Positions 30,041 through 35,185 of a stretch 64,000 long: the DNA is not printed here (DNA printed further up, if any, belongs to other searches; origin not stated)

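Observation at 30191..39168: Tandem pair of paralogous giant lipoproteins with FecR-like / VIT / vWA / TonB_C-like / TPR architecture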

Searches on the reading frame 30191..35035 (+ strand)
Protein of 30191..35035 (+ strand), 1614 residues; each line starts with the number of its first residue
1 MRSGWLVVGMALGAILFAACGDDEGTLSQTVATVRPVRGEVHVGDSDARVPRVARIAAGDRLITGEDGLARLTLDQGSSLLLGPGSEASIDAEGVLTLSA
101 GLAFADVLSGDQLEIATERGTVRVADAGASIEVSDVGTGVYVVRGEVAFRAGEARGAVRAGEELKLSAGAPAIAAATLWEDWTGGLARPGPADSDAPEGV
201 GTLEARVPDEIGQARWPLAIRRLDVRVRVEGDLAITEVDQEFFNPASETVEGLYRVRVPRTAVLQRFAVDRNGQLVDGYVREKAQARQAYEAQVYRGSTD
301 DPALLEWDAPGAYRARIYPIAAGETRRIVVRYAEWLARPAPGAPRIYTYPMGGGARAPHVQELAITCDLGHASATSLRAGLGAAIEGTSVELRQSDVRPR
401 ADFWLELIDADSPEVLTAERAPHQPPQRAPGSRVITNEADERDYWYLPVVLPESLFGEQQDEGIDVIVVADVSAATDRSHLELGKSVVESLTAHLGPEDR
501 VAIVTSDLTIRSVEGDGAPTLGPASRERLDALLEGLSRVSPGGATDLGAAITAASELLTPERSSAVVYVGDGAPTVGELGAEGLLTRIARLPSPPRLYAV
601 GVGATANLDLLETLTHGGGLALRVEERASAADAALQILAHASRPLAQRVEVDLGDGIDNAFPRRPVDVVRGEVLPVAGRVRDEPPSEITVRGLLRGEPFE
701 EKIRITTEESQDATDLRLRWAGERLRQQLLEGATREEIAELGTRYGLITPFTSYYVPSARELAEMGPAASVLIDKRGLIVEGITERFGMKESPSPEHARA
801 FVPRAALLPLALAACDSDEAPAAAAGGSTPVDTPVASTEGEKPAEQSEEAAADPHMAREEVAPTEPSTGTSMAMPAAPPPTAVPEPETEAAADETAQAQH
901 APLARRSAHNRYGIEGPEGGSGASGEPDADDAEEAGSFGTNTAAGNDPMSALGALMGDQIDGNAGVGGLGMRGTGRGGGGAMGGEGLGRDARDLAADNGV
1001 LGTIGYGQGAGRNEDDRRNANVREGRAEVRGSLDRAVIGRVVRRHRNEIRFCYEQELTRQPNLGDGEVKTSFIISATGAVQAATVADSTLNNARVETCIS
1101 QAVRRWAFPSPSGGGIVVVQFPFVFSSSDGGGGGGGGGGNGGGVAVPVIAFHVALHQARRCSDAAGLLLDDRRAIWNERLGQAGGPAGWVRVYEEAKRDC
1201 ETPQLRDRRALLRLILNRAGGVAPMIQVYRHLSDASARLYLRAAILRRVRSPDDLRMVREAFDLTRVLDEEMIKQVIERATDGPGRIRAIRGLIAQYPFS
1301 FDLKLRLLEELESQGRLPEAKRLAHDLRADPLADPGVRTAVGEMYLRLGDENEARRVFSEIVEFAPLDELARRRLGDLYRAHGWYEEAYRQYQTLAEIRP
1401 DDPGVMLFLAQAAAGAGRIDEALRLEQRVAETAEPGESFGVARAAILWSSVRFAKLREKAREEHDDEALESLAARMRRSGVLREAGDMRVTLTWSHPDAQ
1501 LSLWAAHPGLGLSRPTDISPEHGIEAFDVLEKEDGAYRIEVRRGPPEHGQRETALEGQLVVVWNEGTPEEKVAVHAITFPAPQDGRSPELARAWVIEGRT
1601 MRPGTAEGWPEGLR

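Call 7: search_protein_families(library=pfam, proteins=[window:30191-35035:+], max_evalue=1)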
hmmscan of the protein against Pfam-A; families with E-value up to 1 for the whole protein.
window:30191-35035:+ (1614 aa): 15 families
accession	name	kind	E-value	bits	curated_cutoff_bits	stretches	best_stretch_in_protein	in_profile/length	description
PF08487.16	VIT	-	2.3e-21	76.5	26.5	1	221-332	2-111/111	Vault protein inter-alpha-trypsin domain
PF07719.23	TPR_2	-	2.4e-07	30.8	27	1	1373-1402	5-34/34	Tetratricopeptide repeat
PF14559.12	TPR_19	-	1.5e-06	28.9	25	2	1381-1431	3-53/68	Tetratricopeptide repeat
PF13428.12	TPR_14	-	1.2e-05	26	23.5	2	1372-1412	4-44/44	Tetratricopeptide repeat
PF13519.12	VWA_2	-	1.5e-05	26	27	1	466-572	1-106/107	von Willebrand factor type A domain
PF04773.18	FecR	-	0.00017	22.4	24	1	60-147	1-96/97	FecR protein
PF13424.12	TPR_12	-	0.00076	20.1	30.1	1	1373-1433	7-75/77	Tetratricopeptide repeat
PF13432.12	TPR_16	-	0.0015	19.4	32.7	2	1374-1431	2-59/65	Tetratricopeptide repeat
PF13414.12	TPR_11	-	0.0017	18.4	26.8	1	1376-1405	1-30/42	TPR repeat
PF13181.12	TPR_8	-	0.0037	17.7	25.7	0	1374-1402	6-34/34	Tetratricopeptide repeat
PF00092.34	VWA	-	0.0079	16.9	23.8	1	465-619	1-155/174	von Willebrand factor type A domain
PF13431.12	TPR_17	-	0.2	12.4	24.4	0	1358-1388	2-32/34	Tetratricopeptide repeat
PF24575.1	TPR_Slam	-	0.22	12.4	35.2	0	1376-1414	54-92/104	Surface lipoprotein assembly modifier, N-terminal TPR repeats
PF20225.4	DUF6584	-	0.32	11.4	27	0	1349-1399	17-66/171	Family of unknown function (DUF6584)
PF13176.12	TPR_7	-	0.87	10.3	27.9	0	1374-1403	4-33/36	Tetratricopeptide repeat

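Call 8: search_protein_families(library=ncbifam, proteins=[window:30191-35035:+], max_evalue=1)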
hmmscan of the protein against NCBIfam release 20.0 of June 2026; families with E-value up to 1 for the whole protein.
window:30191-35035:+ (1614 aa): 18 families
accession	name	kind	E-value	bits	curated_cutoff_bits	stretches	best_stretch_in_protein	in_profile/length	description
NF033760.1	gliding_GltG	equivalog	2.8e-46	158.3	650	1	941-1128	465-648/650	adventurous gliding motility protein GltG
NF033768.1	myxo_SS_tail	domain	2e-29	101.5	40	1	1033-1126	1-92/92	AgmX/PglI C-terminal domain-containing protein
TIGR03788.1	marine_srt_targ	equivalog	2.9e-27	95.4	551.65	2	428-754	237-564/629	marine proteobacterial sortase target protein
NF033761.1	gliding_GltJ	equivalog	7.4e-09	35.2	450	1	1026-1125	574-671/671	adventurous gliding motility protein GltJ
TIGR02917.1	PEP_TPR_lipo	equivalog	4.8e-08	31.4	312.2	1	1301-1431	567-697/899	XrtA/PEP-CTERM system TPR-repeat protein PrsT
TIGR02921.1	PEP_integral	hypoth_equivalog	1.5e-05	23.4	200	1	222-324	408-513/922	TIGR02921 family PEP-CTERM protein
TIGR04477.1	sorted_by_XrtN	equivalog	5.6e-05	21.5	250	1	246-328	356-437/822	XrtN system VIT domain-containing protein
NF052415.1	T3SS_chap_SctY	equivalog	0.00015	22.3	70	1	1341-1425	12-99/106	type III secretion apparatus assembly chaperone SctY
TIGR01352.1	tonB_Cterm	subfamily_domain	0.00037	20.8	27.1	1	1065-1126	13-74/76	TonB family protein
NF040959.1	MamA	equivalog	0.0018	17.8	200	1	1333-1423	69-159/204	magnetosome protein MamA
TIGR02552.1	LcrH_SycD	equivalog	0.0037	17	104.8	1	1349-1434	32-117/136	SycD/LcrH family type III secretion system chaperone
TIGR03939.1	PGA_TPR_OMP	equivalog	0.0044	15.3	366.65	1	1346-1425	64-142/800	poly-beta-1,6 N-acetyl-D-glucosamine export porin PgaA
NF047507.1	TPR_BatC_Lepto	exception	0.0082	15.6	175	1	1314-1376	71-137/214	TPR repeat-containing protein BatC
NF033682.1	retention_LapA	subfamily_domain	0.0084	16.3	50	1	30-93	2-68/145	retention module-containing protein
TIGR02521.1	type_IV_pilW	equivalog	0.016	14.7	154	1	1337-1405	33-101/234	type IV pilus biogenesis/stability protein PilW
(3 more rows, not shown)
